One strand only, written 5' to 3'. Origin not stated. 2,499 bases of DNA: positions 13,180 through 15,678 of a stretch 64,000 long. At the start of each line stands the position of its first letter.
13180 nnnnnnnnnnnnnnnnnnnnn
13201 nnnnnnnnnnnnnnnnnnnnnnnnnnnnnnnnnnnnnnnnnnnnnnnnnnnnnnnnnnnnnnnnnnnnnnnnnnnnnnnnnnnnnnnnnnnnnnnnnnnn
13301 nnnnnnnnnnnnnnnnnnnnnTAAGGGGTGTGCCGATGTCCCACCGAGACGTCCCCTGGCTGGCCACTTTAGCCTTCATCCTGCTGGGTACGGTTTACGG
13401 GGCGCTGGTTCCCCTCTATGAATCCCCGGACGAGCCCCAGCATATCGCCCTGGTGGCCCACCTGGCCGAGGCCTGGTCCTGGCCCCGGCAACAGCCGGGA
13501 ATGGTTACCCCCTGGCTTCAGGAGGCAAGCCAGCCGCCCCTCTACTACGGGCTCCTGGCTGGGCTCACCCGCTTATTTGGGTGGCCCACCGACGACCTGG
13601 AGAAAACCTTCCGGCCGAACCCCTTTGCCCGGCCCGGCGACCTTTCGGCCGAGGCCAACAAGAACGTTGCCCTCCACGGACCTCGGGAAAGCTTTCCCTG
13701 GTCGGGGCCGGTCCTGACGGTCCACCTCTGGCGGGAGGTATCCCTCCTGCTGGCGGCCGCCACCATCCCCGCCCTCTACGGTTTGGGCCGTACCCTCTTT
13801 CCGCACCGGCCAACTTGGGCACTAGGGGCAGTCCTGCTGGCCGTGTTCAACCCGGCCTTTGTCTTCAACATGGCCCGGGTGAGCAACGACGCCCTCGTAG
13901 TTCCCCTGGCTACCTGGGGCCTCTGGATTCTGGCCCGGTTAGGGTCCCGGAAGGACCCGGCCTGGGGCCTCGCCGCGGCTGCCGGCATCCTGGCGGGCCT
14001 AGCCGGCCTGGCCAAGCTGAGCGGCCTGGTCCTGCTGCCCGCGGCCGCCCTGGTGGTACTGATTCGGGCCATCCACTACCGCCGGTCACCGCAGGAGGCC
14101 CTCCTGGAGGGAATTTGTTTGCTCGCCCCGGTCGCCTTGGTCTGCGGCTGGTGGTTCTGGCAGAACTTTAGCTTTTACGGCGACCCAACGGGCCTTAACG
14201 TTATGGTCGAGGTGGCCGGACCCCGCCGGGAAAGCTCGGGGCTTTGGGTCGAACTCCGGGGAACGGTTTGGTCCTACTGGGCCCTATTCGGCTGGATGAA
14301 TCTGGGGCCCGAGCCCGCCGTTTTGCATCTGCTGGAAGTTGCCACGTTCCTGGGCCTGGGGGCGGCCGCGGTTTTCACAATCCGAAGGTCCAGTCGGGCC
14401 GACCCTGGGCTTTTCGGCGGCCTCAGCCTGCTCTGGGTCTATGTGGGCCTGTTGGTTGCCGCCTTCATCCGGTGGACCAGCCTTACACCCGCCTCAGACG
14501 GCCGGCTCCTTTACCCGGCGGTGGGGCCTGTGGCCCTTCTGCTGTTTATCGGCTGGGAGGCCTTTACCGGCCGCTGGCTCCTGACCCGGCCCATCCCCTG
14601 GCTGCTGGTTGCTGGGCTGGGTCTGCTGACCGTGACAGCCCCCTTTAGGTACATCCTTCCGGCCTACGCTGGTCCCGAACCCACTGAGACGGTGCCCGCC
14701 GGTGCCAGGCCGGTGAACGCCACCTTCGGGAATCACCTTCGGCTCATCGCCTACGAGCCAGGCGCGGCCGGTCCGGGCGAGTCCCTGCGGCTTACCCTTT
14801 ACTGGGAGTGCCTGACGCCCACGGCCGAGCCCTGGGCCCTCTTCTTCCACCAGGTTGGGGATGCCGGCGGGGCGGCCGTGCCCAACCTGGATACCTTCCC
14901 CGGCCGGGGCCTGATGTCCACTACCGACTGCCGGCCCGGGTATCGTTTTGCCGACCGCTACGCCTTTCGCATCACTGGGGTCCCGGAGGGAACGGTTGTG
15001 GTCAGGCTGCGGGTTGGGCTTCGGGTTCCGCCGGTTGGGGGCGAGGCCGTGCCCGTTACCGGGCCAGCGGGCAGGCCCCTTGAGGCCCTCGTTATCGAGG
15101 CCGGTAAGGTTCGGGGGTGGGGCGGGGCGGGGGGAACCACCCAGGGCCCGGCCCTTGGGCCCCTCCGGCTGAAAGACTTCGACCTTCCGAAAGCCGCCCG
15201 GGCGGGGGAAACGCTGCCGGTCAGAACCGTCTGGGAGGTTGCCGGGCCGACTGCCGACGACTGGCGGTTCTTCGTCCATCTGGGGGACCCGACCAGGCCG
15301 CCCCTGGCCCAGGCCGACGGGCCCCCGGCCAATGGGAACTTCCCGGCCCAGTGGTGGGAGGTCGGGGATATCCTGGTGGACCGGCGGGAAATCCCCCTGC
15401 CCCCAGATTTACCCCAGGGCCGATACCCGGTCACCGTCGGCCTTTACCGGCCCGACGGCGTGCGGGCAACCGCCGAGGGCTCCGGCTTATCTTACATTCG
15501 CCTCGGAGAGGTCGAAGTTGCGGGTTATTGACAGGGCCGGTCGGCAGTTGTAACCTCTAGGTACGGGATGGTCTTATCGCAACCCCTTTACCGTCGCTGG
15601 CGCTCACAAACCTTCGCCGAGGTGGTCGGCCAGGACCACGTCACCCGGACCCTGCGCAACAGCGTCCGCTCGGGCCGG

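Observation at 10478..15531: Tandem pair of GT-C (ArnT/PMT-like) membrane glycosyltransferases, each with a large C-terminal extracytoplasmic repeat region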

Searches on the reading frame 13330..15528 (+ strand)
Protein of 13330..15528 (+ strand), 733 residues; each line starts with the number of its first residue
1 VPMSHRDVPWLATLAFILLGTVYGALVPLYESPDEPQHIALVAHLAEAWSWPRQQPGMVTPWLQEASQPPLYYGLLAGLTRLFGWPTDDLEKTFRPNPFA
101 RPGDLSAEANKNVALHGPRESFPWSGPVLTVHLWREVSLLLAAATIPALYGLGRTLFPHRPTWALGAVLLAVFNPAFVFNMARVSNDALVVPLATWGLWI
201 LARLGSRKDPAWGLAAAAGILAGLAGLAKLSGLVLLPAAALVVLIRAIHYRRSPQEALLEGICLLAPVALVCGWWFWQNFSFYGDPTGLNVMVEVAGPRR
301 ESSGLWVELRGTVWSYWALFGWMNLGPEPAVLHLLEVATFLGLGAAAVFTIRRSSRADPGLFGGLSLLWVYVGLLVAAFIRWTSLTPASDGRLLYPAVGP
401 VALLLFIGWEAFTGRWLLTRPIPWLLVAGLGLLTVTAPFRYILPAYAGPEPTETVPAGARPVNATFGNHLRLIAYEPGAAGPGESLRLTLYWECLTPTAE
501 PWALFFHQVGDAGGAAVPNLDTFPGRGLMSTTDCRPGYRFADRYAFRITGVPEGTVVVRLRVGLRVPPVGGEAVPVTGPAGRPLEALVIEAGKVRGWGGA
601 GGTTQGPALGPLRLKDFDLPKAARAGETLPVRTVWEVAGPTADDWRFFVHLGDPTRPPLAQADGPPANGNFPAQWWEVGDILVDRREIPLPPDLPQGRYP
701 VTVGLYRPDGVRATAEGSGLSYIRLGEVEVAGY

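Call 5: search_protein_families(library=pfam, proteins=[window:13330-15528:+], max_evalue=1)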
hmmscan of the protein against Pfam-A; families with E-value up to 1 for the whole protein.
window:13330-15528:+ (733 aa): 3 families
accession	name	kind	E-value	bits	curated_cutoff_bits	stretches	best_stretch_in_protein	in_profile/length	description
PF13231.12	PMT_2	-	2e-08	35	26.1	1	137-270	27-153/160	Dolichyl-phosphate-mannose-protein mannosyltransferase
PF02366.24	PMT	-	0.035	14.1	22.7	1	135-249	86-202/245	Dolichyl-phosphate-mannose-protein mannosyltransferase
PF09913.15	DUF2142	-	0.088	12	30.1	1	142-380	131-367/395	Predicted membrane protein (DUF2142)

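Call 7: search_protein_families(library=ncbifam, proteins=[window:13330-15528:+], max_evalue=1)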
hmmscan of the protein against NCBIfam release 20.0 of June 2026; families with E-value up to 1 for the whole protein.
window:13330-15528:+ (733 aa): 1 family
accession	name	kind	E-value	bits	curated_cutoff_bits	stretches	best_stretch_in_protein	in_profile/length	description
NF047440.1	LA3751_2_3_fam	subfamily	0.17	10.7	200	1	157-297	123-258/460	LA_3751/LA_3752 family putative glycosyltransferase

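Call 9: search_solved_structures(query=window:13330-15528:+, max_evalue=1)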
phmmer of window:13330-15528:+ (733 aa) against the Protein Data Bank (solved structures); distinct sequences matched with E-value up to 1: 0.

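Call 14: find_homologous_proteins(query=window:13330-15528:+, max_evalue=0.00001)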
Query window:13330-15528:+ (733 aa): 61 proteins with E <= 0.00001 among 8000 candidates.
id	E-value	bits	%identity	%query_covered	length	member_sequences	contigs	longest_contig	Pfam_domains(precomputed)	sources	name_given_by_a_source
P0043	0.0e+0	1669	100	100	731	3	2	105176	PF13231.13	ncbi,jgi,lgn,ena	ncbi:MAG: hypothetical protein C4315_06830 [Chloroflexota bacterium]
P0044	0.0e+0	1413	86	100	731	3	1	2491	PF13231.13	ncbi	-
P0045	0.0e+0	1332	80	100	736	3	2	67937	PF13231.13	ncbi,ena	-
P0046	0.0e+0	1084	67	99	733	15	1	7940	PF09913.16,PF13231.13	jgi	jgi:4-amino-4-deoxy-L-arabinose transferase-like glycosyltransferase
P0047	5.6e-283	959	68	87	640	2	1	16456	PF13231.13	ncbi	-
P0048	5.2e-171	589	46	96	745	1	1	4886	-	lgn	-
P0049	1.1e-107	379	37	98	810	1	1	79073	PF09913.16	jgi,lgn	jgi:4-amino-4-deoxy-L-arabinose transferase-like glycosyltransferase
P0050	1.2e-105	373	37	96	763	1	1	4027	PF02366.25,PF09913.16,PF13231.13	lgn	-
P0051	4.0e-104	368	37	98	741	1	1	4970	PF09913.16,PF13231.13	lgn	-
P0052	2.9e-100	355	35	97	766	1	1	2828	PF25529.2,PF13231.13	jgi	-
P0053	1.1e-99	353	35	96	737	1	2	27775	PF02366.25,PF09913.16,PF13231.13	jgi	jgi:hypothetical protein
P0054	4.1e-98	348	37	95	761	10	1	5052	PF13231.13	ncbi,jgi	ncbi:MAG: glycosyltransferase family 39 protein [Anaerolineae bacterium]|jgi:4-amino-4-deoxy-L-arabi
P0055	9.7e-98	346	35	94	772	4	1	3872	PF11028.15,PF09913.16,PF13231.13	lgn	-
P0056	2.6e-95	338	35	96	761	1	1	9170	PF09913.16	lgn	-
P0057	5.5e-94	334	34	98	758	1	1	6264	PF09594.17,PF09913.16,PF13231.13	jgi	jgi:4-amino-4-deoxy-L-arabinose transferase-like glycosyltransferase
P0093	2.3e-12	64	31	36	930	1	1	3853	PF10131.16,PF20176.4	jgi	jgi:hypothetical protein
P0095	1.2e-10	58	31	38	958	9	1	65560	PF16116.11,PF13231.13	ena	-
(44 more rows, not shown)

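Call 20: find_encoding_contigs(protein=P0043, flank=10000, max_places=3)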
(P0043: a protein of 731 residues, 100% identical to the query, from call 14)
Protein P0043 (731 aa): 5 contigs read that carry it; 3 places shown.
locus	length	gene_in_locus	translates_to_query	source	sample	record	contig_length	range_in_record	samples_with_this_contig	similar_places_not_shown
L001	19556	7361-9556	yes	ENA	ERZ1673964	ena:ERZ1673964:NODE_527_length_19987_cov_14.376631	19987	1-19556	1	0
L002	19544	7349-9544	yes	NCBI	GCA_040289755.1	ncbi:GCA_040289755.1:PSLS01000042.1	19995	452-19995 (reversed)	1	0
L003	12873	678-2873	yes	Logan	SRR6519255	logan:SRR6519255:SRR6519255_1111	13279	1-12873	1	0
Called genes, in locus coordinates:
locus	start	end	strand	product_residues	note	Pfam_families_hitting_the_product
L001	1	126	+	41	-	?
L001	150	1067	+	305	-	PF19300:BPD_transp_1_N (weak), PF00528:BPD_transp_1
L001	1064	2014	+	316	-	PF12911:OppC_N, PF00528:BPD_transp_1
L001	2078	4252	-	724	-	PF01315:Ald_Xan_dh_C, PF02738:MoCoBD_1, PF20256:MoCoBD_2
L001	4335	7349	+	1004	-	PF02366:PMT, PF13231:PMT_2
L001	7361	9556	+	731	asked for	PF13231:PMT_2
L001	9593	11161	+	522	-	PF13177:DNA_pol3_delta2, PF13604:AAA_30 (faint), PF00004:AAA, PF13401:AAA_22 (weak), PF22608:DNAX_ATPase_lid (weak), PF12169:DNA_pol3_gamma3 (weak)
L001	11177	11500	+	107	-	PF02575:YbaB_DNA_bd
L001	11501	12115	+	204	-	PF21176:RecR_HhH, PF00633:HHH (weak), PF02132:RecR_ZnF, PF01751:Toprim, PF13662:Toprim_4, PF21175:RecR_C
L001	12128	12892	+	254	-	PF11967:RecO_N, PF02565:RecO_C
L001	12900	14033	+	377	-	PF01073:3Beta_HSD, PF01370:Epimerase, PF02719:Polysacc_synt_2 (weak), PF16363:GDP_Man_Dehyd, PF07993:NAD_binding_4 (weak), PF01370:Epimerase, PF16363:GDP_Man_Dehyd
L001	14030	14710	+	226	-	PF08551:DUF1751 (faint), PF01694:Rhomboid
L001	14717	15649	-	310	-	PF00126:HTH_1, PF03466:LysR_substrate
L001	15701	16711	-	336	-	PF00348:polyprenyl_synt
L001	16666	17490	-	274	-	PF01026:TatD_DNase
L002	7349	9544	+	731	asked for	PF13231:PMT_2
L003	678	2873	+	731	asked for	PF13231:PMT_2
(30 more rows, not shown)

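Call 23: find_encoding_contigs(protein=P0049, flank=10000, max_places=2)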
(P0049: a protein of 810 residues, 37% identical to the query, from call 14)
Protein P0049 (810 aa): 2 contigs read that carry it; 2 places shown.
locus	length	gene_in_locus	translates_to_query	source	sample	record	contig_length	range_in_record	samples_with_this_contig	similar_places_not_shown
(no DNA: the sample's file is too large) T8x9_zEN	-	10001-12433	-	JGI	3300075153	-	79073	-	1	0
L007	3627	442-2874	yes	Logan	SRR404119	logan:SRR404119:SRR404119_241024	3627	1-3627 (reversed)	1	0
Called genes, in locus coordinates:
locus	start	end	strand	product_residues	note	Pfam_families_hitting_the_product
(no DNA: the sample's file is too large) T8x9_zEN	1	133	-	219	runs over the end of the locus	PF00440:TetR_N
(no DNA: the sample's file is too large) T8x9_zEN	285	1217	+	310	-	PF00106:adh_short, PF08659:KR, PF13561:adh_short_C2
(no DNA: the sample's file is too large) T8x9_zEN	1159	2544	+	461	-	PF04909:Amidohydro_2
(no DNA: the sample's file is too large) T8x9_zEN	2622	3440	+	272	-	PF01113:DapB_N, PF05173:DapB_C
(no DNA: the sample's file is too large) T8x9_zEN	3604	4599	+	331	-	PF01370:Epimerase, PF02719:Polysacc_synt_2 (weak), PF16363:GDP_Man_Dehyd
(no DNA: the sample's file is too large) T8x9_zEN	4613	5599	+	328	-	PF01370:Epimerase, PF04321:RmlD_sub_bind, PF16363:GDP_Man_Dehyd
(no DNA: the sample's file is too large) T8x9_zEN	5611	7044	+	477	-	PF02878:PGM_PMM_I, PF02879:PGM_PMM_II, PF02880:PGM_PMM_III, PF00408:PGM_PMM_IV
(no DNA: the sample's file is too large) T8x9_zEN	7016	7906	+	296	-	PF01026:TatD_DNase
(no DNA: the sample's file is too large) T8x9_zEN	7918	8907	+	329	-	PF00348:polyprenyl_synt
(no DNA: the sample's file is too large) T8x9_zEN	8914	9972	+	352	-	PF13641:Glyco_tranf_2_3, PF00535:Glycos_transf_2, PF13632:Glyco_trans_2_3 (weak)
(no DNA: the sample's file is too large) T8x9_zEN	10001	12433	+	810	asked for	PF09913:DUF2142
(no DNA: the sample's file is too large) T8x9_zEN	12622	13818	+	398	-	PF13439:Glyco_transf_4, PF13579:Glyco_trans_4_4, PF00534:Glycos_transf_1, PF13692:Glyco_trans_1_4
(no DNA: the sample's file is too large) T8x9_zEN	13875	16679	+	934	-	PF13231:PMT_2, PF21226:MalQ_N (faint)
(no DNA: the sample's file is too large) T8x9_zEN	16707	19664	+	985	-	-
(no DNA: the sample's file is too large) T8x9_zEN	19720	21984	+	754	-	PF09586:YfhO (faint)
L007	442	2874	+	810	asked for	PF09913:DUF2142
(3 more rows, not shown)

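Call 33: predict_structure(alignment_id=A3)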
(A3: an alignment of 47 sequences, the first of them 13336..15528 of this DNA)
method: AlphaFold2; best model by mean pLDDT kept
length: 731 residues; sequences in the alignment: 47
mean_pLDDT: 94.0   pTM: 0.89
mean pLDDT of the five models: 94.0, 93.5, 93.4, 92.4, 92.2
residues with pLDDT >= 90: 651; 70-90: 70; 50-70: 6; < 50: 4
segments of 3 or more residues with pLDDT < 50: 598-601
pLDDT, mean of each block of 10 residues (from residue 1): 85 98 96 96 95 91 95 98 92 94 93 91 96 98 98 97 98 98 98 98 94 98 97 96 94 95 98 96 94 88 90 97 96 98 97 88 97 95 88 98 98 94 98 98 93 94 97 95 95 96 94 92 94 95 91 95 94 95 95 69 79 94 95 91 94 90 92 92 95 95 93 90 92 57
secondary structure, 60 per line:
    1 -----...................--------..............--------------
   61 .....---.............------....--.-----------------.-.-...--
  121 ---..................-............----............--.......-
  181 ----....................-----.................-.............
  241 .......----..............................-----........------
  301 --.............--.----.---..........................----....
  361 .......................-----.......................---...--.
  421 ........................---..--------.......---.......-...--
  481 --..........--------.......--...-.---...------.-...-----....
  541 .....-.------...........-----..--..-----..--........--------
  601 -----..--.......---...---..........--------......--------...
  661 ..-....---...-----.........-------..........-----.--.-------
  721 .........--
elements in order (helices of 4 or more, strands of 3 or more residues): H6-24 H33-46 H61-65 H69-81 H88-91 H124-141 H143-154 H159-170 H173-179 H185-204 H210-226 H228-247 H252-281 H287-294 H303-315 H327-352 H357-383 H389-411 H420-444 E458-464 E468-474 E476-478 E483-492 E501-507 E518-520 E537-545 E554-564 E585-592 E610-616 E620-622 E626-635 E644-649 E658-662 H664-667 E679-687 E695-704 E721-729

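Call 35: find_related_loci(query=A4, collection=genome_contigs, flank=10000)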
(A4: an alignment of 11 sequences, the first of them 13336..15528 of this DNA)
Query A4 (731 aa) in genome_contigs; peptide patterns used: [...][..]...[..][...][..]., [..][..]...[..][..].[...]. (x = any residue, [..] = any of these).
599 stretches matched a pattern (row limit reached: there are more); 532 encode a relative of the query (tblastn E <= 1e-3); the best 80 are kept; 79 distinct loci.
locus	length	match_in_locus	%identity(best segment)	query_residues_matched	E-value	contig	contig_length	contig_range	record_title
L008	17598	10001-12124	46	12-717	2e-168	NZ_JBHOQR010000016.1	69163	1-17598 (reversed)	MAG: Thermoflexus sp. isolate A0_25 coassembly_Ak141_455555, whole genome shotgun sequence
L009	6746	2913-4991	45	26-715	2e-163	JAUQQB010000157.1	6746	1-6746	MAG: Chloroflexota bacterium isolate JZ-3.bins.34.201901 NODE_11769_length_6746_cov_3.439341, whole genome shotgun seque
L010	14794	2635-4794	39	12-728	2e-116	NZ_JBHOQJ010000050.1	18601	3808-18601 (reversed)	MAG: Thermoflexus sp. isolate C0_11 k141_77810, whole genome shotgun sequence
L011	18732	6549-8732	35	9-707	3e-113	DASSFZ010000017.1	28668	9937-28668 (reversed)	MAG TPA_asm: Anaerolineae bacterium isolate SMAG_U1019 k141_1399269, whole genome shotgun sequence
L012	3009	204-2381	38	4-705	2e-115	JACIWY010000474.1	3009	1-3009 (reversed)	MAG: Chloroflexota bacterium isolate MAG-38 Chloroflexota_C3_bin14_Scaffold_474, whole genome shotgun sequence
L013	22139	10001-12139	36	21-729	5e-105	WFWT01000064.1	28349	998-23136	MAG: Anaerolineae bacterium isolate S141_23 k151_213390, whole genome shotgun sequence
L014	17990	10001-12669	33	9-728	9e-105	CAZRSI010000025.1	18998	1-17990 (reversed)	MAG TPA_asm: uncultured Anaerolineae bacterium isolate binchicken_co6_220 genome assembly, contig: NODE_2925_length_1899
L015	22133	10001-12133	35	14-706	2e-102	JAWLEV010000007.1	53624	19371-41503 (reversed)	MAG: Anaerolineae bacterium isolate 20BLK6-1.bin.88 NODE_440_length_53624_cov_16.357347, whole genome shotgun sequence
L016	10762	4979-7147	33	9-705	2e-101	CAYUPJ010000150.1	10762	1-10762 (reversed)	MAG TPA_asm: uncultured Anaerolineae bacterium isolate binchicken_co91_444 genome assembly, contig: NODE_7767_length_107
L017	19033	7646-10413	33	14-704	2e-101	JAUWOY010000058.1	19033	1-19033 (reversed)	MAG: Chloroflexota bacterium isolate CSMAG_2462 CSMAG_2462_k141_689941_length_19033_cov_14.9837, whole genome shotgun se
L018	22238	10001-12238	33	3-705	9e-101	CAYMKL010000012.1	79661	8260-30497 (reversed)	MAG TPA_asm: uncultured Anaerolineae bacterium isolate SRP167671_co1_184 genome assembly, contig: NODE_296_length_79661_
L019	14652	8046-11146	33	14-718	2e-100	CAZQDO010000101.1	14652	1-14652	MAG TPA_asm: uncultured Anaerolineae bacterium isolate binchicken_co338_52 genome assembly, contig: NODE_927_length_1465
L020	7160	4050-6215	35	9-725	2e-99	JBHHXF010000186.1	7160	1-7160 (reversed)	MAG: Anaerolineae bacterium isolate D_2_bin.38 NODE_5490_length_7160_cov_30.290781, whole genome shotgun sequence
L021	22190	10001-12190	35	8-706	1e-97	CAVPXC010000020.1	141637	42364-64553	MAG: uncultured Chloroflexia bacterium isolate MFD00032.bin.2.54 genome assembly, contig: contig_26983, whole genome sho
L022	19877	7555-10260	33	13-728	2e-96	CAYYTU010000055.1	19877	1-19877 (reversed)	MAG TPA_asm: uncultured Anaerolineales bacterium isolate binchicken_co17_286 genome assembly, contig: NODE_6832_length_1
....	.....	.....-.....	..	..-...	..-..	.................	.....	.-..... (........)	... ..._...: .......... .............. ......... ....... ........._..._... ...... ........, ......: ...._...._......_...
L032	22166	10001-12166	35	12-708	3e-91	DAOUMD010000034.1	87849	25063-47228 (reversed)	MAG TPA_asm: Anaerolineae bacterium isolate W31_78 k127_552309, whole genome shotgun sequence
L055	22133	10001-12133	35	22-706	5e-82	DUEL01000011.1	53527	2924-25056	MAG TPA_asm: Thermoflexia bacterium isolate J88 Contig11, whole genome shotgun sequence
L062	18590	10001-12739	35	7-729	4e-99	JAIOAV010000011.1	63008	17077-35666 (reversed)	MAG: Chloroflexota bacterium isolate S1bins97 c_000000000011, whole genome shotgun sequence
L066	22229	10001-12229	31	1-728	2e-79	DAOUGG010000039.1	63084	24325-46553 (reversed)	MAG TPA_asm: Anaerolineae bacterium isolate R30_118 k103_275388, whole genome shotgun sequence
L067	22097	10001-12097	36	14-704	1e-93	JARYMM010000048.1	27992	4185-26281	MAG: Anaerolineae bacterium isolate A05DMB-I-32 NODE_48_length_27992_cov_6.160487, whole genome shotgun sequence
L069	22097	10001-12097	35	14-704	3e-105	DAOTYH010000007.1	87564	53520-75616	MAG TPA_asm: Anaerolineae bacterium isolate H23_319 k115_874208, whole genome shotgun sequence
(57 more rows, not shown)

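Call 37: fold_search(model_id=the predicted structure, library=pdb)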
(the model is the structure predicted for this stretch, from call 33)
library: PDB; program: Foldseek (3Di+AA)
matches with E <= 10: 1893; with E <= 0.001: 62
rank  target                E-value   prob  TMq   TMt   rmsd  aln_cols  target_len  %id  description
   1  4kkp_B                1.2e-05  1.00  0.13  0.34  17.7       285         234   13  Crystal structure of Vibrio cholerae RbmA (crystal form 2) (released 2013-05-22)
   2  5f15                  1.6e-05  1.00  0.34  0.44   9.8       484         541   14  Crystal Structure of ArnT from Cupriavidus metallidurans bound to Undecaprenyl phosphate (released 2016-02-17)
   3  1nug_B                2.4e-05  1.00  0.11  0.12  18.1       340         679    9  Role of Calcium Ions in the Activation and Activity of the Transglutaminase 3 Enzyme (2 calciums, 1 Mg, inactive form) (released 2003-04-22)
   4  5ezm                  2.5e-05  1.00  0.35  0.45   9.1       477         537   15  Crystal Structure of ArnT from Cupriavidus metallidurans in the apo state (released 2016-02-17)
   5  5g50_B                2.5e-05  1.00  0.13  0.35  17.3       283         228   11  Vibrio cholerae scaffolding protein RbmA in complex with magnesium. (released 2017-11-29)
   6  8oxy_A                2.5e-05  1.00  0.11  0.12  18.1       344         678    9  Transglutaminase 3 without calcium in complex with DH patient-derived Fab DH63-B02 (released 2023-10-18)
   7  1l9m_B                3.3e-05  1.00  0.11  0.12  18.0       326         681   10  Three-dimensional structure of the human transglutaminase 3 enzyme: binding of calcium ions change structure for activ (released 2002-05-29)
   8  9s6t_A                5.9e-05  1.00  0.33  0.47   7.4       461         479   12  Ternary cryo-EM structure of chicken ALG12 with Dol25-PP-GlcNAc2Man7, Dol25-P-Man, and Fab (released 2026-03-18)
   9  4be6_A                6.2e-05  1.00  0.12  0.34  17.1       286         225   14  V. cholera biofilm scaffolding protein RbmA (released 2013-12-18)
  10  6p25_A                1.1e-04  1.00  0.28  0.28   5.0       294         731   17  Structure of S. cerevisiae protein O-mannosyltransferase Pmt1-Pmt2 complex bound to the sugar donor and a peptide acce (released 2019-07-10)
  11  4pyg_A                1.2e-04  1.00  0.12  0.13  15.3       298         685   11  Transglutaminase2 complexed with GTP (released 2015-02-11)
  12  6kzb_B                1.2e-04  1.00  0.12  0.12  18.1       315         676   11  Transglutaminase2 complexed with calcium (released 2020-12-09)
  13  8oxv_A                1.3e-04  1.00  0.11  0.12  16.0       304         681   10  Transglutaminase 3 zymogen in complex with DH patient-derived Fab DH63-B02 (released 2023-10-18)
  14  1ex0_B                1.5e-04  1.00  0.11  0.11  18.3       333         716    9  HUMAN FACTOR XIII, MUTANT W279F ZYMOGEN (released 2003-12-23)
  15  1ex0_A                2.2e-04  1.00  0.11  0.11  18.3       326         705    9  HUMAN FACTOR XIII, MUTANT W279F ZYMOGEN (released 2003-12-23)
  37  6o14_A                6.0e-04  1.00  0.13  0.58   4.7       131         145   17  Crystal structure of the Aquifex aeolicus Wzt Carbohydrate Binding Domain (released 2020-01-15)
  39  6o14_B                6.6e-04  1.00  0.13  0.55   5.3       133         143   14  Crystal structure of the Aquifex aeolicus Wzt Carbohydrate Binding Domain (released 2020-01-15)
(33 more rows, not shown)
